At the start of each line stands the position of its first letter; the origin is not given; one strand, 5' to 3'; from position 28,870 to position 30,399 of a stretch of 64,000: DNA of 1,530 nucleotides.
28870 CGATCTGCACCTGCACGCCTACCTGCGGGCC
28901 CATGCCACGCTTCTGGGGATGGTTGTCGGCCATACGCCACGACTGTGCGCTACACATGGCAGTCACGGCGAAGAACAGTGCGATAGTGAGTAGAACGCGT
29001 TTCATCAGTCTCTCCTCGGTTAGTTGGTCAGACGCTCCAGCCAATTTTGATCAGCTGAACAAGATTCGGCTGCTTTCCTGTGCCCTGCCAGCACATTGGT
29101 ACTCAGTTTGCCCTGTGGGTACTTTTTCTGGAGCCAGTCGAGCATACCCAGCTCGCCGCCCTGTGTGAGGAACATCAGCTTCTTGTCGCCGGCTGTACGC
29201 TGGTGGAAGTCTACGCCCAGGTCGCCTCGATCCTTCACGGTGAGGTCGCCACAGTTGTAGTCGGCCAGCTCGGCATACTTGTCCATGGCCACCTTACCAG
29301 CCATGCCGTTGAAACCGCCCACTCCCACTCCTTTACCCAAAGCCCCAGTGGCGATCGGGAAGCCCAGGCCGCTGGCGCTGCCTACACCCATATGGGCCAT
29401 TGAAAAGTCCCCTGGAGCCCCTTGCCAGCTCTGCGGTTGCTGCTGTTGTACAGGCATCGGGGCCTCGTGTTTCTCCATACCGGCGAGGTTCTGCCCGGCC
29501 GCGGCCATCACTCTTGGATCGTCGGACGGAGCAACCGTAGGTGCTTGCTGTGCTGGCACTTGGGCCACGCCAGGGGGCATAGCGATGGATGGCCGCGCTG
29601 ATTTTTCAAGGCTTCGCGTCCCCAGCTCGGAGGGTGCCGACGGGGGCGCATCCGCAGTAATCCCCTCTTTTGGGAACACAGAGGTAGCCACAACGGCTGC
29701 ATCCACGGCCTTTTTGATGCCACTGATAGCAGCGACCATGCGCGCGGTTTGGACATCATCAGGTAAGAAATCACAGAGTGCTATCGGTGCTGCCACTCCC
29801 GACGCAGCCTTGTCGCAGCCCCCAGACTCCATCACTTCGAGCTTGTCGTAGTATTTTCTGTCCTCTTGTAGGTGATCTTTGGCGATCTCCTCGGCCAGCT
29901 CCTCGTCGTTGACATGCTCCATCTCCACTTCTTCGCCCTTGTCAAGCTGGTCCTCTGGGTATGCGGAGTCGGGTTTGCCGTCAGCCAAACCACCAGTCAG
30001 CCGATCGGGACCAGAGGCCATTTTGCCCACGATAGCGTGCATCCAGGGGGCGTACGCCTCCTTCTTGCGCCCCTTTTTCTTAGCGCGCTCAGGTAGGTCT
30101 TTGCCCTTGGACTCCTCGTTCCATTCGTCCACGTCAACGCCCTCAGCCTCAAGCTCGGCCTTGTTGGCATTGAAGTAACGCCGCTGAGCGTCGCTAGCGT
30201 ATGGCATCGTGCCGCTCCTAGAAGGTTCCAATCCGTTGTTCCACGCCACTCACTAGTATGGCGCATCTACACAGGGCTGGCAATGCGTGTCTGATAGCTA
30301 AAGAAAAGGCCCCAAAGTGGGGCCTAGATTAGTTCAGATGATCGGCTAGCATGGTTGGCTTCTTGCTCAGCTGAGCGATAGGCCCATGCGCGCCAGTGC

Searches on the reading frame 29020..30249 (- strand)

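Call 7: search_protein_families(library=pfam, proteins=[window:29020-30249:-], max_evalue=0.001)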
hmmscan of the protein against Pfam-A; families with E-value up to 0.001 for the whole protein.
window:29020-30249:- (409 aa): 1 family
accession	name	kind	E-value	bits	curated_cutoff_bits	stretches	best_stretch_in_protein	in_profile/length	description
PF18905.5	DUF5661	-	1.7e-07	31.9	27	1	101-141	19-63/65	Protein of unknown function (DUF5661)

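Call 46: search_protein_families(library=phrogs, proteins=[window:29020-30249:-], max_evalue=0.001)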
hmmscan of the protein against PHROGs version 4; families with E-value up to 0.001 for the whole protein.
window:29020-30249:- (409 aa): 0 families
